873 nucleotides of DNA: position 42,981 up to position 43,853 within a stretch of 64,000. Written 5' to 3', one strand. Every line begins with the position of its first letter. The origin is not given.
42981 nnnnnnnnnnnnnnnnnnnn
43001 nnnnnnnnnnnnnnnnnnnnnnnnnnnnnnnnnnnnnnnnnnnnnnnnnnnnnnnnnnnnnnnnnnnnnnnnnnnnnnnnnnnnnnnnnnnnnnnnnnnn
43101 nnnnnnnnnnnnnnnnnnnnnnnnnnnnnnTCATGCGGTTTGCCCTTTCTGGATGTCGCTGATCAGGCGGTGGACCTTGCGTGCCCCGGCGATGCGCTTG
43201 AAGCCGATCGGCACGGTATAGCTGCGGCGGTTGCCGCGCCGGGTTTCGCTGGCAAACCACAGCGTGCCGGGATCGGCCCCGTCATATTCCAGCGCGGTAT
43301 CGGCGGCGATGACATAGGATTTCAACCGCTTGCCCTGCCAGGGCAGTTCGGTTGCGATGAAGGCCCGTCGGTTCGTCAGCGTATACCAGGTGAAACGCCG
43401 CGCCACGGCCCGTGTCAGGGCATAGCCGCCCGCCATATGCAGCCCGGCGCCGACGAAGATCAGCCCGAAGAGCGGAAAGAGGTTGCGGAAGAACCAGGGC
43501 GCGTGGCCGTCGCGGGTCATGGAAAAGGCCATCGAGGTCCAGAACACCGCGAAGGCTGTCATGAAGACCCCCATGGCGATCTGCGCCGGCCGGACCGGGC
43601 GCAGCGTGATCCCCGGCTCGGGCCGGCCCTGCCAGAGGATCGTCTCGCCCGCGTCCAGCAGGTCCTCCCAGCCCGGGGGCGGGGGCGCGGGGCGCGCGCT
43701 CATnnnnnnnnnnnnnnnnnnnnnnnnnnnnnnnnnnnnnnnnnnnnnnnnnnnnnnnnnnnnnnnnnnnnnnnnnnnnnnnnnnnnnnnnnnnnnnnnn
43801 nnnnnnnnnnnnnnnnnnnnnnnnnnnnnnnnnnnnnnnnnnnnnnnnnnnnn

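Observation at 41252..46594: pyrB-to-plsY operon chained by start/stop overlaps, with a nuclease-like gene and three bPH-like membrane genes between pyrB and non-catalytic pyrC'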

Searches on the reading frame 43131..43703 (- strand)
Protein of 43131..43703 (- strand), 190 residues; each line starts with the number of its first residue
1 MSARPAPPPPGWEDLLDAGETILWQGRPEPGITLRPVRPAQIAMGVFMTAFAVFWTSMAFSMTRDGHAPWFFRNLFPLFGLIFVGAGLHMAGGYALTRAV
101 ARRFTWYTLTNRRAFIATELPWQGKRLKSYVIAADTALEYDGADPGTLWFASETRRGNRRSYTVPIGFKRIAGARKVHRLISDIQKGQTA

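Call 5: search_protein_families(library=pfam, max_evalue=0.1, proteins=[window:43131-43703:-])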
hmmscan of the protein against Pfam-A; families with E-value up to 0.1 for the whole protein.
window:43131-43703:- (190 aa): 0 families

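Call 6: search_protein_families(library=ncbifam, max_evalue=0.1, proteins=[window:43131-43703:-])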
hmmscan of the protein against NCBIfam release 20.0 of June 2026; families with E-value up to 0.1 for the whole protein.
window:43131-43703:- (190 aa): 2 families
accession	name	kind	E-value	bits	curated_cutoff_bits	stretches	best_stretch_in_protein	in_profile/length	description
NF040894.1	puhB_PGC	equivalog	1.3e-07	31.6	110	1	9-116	9-108/176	photosynthetic complex putative assembly protein PuhB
TIGR03924.1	T7SS_EccC_a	equivalog_domain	0.03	13.1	509.15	1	30-162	3-129/673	type VII secretion protein EccCa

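Call 14: search_protein_families(library=pfam, alignment_id=A1, max_evalue=1)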
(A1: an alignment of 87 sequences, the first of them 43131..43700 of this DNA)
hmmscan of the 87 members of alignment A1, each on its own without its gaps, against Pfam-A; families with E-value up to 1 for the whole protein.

A. member 1, window:43131-43700:- (189 aa): 1 family
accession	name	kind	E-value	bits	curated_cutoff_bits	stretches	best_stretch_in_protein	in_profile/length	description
PF12698.13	ABC2_membrane_3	-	0.31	10.5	31.6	1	35-101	200-267/347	ABC-2 family transporter protein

B. families by the number of members that match (of 87 scanned): 44 families (the first 25 are shown)
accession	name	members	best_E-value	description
PF25171.1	Beta-prop_WDR36-Utp21_1st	4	0.12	WDR36/Utp21 first beta-propeller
PF14470.12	bPH_3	3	0.044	Bacterial PH domain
PF13567.11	DUF4131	2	0.016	Domain of unknown function (DUF4131)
PF12146.15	Hydrolase_4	2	0.038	Serine aminopeptidase, S33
PF12698.13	ABC2_membrane_3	2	0.17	ABC-2 family transporter protein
PF19744.4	DUF6232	2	0.27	Family of unknown function (DUF6232)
PF20337.3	DUF6632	1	0.005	Family of unknown function (DUF6632)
PF18702.7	DUF5642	1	0.0068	Domain of unknown function (DUF5642)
PF20154.4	LNT_N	1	0.0087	Apolipoprotein N-acyltransferase N-terminal domain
PF01594.21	AI-2E_transport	1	0.025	AI-2E family transporter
PF00326.27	Peptidase_S9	1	0.028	Prolyl oligopeptidase family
PF04304.18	DUF454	1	0.034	Protein of unknown function (DUF454)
PF12680.13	SnoaL_2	1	0.035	SnoaL-like domain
PF22464.2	Spike_JR1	1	0.052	Spike protein P1, first jelly-roll domain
PF18949.5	DUF5693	1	0.053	Family of unknown function (DUF5693)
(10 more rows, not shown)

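Call 26: find_homologous_proteins(query=window:43131-43700:-, max_evalue=0.001)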
Query window:43131-43700:- (189 aa): 206 proteins with E <= 0.001 among 375 candidates; the best 120 are listed.
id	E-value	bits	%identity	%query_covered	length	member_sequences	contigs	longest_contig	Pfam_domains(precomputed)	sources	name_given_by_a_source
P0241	1.4e-124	431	100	100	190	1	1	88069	-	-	-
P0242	2.8e-105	368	84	100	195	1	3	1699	-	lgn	-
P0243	7.7e-72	259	63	94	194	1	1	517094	-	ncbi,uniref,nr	ncbi:aspartate carbamoyltransferase catalytic subunit [Alisedimentitalea sp. MJ-SS2]|uniref:aspartat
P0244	2.7e-64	234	58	96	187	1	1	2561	-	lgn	-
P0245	8.1e-53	197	69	69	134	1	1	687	-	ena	-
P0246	2.4e-52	195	55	96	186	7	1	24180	-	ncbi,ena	-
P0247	1.8e-51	192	49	95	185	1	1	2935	-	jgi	jgi:hypothetical protein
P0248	5.4e-50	187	53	95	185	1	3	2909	-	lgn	-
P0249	9.6e-48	180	49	98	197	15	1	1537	-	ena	-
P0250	1.4e-45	173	49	98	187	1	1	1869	-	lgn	-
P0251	3.1e-43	165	50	94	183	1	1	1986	-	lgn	-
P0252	4.0e-43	165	50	95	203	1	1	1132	-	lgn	-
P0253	6.5e-43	164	48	95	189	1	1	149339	-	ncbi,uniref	ncbi:aspartate carbamoyltransferase catalytic subunit [Tropicibacter sp. S64]|uniref:aspartate carba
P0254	1.4e-42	163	48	97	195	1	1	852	-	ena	-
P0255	3.2e-42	162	51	94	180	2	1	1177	-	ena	-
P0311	5.1e-33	132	43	96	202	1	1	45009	-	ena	-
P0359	2.8e-29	120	40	96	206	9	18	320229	-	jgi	jgi:hypothetical protein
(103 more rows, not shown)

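Call 33: search_protein_families(library=padloc, max_evalue=0.01, proteins=[window:43131-43703:-])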
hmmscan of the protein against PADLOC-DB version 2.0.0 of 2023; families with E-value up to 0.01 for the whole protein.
window:43131-43703:- (190 aa): 0 families

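Call 60: find_encoding_contigs(protein=P0359, flank=5000, max_places=3)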
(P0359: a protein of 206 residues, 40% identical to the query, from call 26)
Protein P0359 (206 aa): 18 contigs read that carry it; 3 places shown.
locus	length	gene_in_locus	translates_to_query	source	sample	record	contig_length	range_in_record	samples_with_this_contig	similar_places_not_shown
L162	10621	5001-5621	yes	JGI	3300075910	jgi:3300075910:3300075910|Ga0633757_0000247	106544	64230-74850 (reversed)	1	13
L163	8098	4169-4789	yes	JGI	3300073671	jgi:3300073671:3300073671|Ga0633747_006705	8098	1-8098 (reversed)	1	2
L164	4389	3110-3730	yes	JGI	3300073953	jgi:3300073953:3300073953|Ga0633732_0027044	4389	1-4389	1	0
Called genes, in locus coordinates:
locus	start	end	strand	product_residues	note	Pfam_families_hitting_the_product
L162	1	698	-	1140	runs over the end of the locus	PF00873:ACR_tran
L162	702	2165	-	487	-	-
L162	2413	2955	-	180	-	PF00994:MoCF_biosynth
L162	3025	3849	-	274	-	PF03167:UDG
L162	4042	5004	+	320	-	PF02729:OTCace_N, PF00185:OTCace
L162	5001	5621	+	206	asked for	-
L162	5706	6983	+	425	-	PF01979:Amidohydro_1, PF12890:DHOase, PF07969:Amidohydro_3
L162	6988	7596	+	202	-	PF02660:G3P_acyltransf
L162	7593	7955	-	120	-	PF01219:DAGK_prokar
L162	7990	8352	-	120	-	PF01205:Impact_N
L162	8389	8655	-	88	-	PF20056:DUF6455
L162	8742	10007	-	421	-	PF10011:DUF2254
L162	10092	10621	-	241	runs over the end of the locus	PF01435:Peptidase_M48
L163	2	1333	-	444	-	?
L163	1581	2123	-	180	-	PF00994:MoCF_biosynth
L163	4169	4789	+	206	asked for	-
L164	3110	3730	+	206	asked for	-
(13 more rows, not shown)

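Call 61: find_encoding_contigs(protein=P0311, flank=5000, max_places=2)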
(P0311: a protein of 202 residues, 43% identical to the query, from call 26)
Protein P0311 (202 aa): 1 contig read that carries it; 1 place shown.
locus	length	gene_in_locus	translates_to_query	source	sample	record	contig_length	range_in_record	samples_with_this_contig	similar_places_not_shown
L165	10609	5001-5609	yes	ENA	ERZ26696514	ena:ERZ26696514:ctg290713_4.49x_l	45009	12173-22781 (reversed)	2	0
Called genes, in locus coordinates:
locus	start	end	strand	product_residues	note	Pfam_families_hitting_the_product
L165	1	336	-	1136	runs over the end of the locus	PF00873:ACR_tran, PF02355:SecD_SecF_C (faint)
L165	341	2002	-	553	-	-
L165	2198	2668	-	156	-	PF00293:NUDIX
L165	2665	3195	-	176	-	PF00994:MoCF_biosynth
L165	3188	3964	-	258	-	PF03167:UDG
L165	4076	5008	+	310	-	PF02729:OTCace_N, PF00185:OTCace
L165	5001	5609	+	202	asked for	-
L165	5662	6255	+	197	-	-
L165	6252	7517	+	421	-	PF01979:Amidohydro_1, PF12890:DHOase, PF07969:Amidohydro_3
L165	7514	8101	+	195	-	PF02660:G3P_acyltransf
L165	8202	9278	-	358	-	PF00890:FAD_binding_2 (faint), PF01266:DAO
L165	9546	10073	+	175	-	PF12802:MarR_2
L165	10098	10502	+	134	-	-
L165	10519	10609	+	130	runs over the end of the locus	-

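Call 73: find_encoding_contigs(protein=window:43131-43703:-, flank=10000, max_places=3)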
Protein window:43131-43703:- (190 aa): no gene with exactly this product is on record in the collection.

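Call 87: search_protein_representatives(alignment_id=A5)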
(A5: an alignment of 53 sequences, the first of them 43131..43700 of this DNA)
Query: 53 sequences, 183 profile positions. Proteins with E-value up to 0.001 (for the whole library): 7048; up to 1e-10: 3416; up to 1e-30: 300. The best 150 are listed.
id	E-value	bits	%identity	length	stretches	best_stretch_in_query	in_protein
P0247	9.6e-71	253.6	-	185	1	1-182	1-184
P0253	5.7e-69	247.8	-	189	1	3-180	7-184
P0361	9.2e-67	240.6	-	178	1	3-181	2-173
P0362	1.1e-65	237.1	-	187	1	3-181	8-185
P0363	1.4e-65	236.8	-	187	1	5-181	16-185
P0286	2.8e-65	235.8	-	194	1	3-181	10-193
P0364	1.7e-64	233.2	-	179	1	3-181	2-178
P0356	3.8e-64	232.1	-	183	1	1-181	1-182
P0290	9.1e-64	230.9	-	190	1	4-179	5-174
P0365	1.3e-61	223.8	-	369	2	38-181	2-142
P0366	1.3e-60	220.5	-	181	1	3-181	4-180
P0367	4.3e-60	218.9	-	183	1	6-179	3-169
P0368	8.3e-60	218.0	-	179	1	3-180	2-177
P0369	8.8e-60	217.9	-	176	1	4-181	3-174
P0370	2.3e-59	216.5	-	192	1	6-178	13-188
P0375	5.7e-58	212.0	-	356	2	3-181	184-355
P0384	4.6e-56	205.7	-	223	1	4-176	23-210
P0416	1.1e-50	188.3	-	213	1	3-181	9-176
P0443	8.0e-48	178.9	-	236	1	4-181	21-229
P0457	7.3e-46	172.5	-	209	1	4-179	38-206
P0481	2.4e-44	167.5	-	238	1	4-181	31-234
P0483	6.2e-44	166.2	-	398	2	5-178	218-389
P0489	2.4e-43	164.3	-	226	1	4-182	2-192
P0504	5.1e-42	160.0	-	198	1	4-180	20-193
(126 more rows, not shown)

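Call 88: search_protein_families(library=pfam, max_evalue=0.1, proteins=[P0365, P0375, P0483, P0443, P0481, P0489, P0457, P0416, P0384, P0504])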
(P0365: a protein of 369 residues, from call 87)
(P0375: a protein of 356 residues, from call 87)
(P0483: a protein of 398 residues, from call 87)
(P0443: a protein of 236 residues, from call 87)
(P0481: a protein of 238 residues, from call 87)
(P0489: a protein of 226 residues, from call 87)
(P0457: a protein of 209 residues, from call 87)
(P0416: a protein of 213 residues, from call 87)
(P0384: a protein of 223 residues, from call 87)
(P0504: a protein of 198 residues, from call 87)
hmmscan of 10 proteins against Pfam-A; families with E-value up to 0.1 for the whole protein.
P0365 (369 aa): 0 families

P0375 (356 aa): 0 families

P0483 (398 aa): 0 families

P0443 (236 aa): 1 family
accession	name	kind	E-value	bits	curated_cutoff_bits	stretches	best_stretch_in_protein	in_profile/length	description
PF23815.1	DUF7186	-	0.088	13.1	27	1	56-73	11-28/39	Family of unknown function (DUF7186)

P0481 (238 aa): 0 families

P0489 (226 aa): 0 families

P0457 (209 aa): 1 family
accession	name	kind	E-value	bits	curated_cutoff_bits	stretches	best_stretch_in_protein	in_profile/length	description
PF11188.13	DUF2975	-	0.054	13.9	27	1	59-113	56-111/130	Protein of unknown function (DUF2975)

P0416 (213 aa): 0 families

P0384 (223 aa): 0 families

P0504 (198 aa): 0 families

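Call 95: search_solved_structures(query=A5, max_evalue=10)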
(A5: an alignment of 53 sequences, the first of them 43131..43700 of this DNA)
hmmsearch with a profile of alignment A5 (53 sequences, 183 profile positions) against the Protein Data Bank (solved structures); distinct sequences matched with E-value up to 10: 9.
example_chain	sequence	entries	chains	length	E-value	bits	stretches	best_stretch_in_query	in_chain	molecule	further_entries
8yq5_E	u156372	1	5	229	0.47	13.4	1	32-93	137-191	de novo designed ion channel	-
9m3z_G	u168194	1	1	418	0.49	13.3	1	78-143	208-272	NPL4-like protein 2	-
6ro1_A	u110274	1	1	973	0.6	13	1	97-147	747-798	Exosome RNA helicase MTR4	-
6ieh_B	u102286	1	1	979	0.6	13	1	97-147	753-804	Exosome RNA helicase MTR4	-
6ieg_B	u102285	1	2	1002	0.62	13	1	97-147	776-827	Exosome RNA helicase MTR4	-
6d6q_M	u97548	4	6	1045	0.65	12.9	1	97-147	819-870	Exosome RNA helicase MTR4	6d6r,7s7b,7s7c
7z4y_B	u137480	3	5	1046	0.65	12.9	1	97-147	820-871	Exosome RNA helicase MTR4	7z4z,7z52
8ya2_B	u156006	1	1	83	1.5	11.8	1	47-85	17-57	Cell division protein FtsQ,Lactose permease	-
8q6t_V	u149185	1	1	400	2.4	11.1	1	129-170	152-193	Myosin-binding protein C, cardiac-type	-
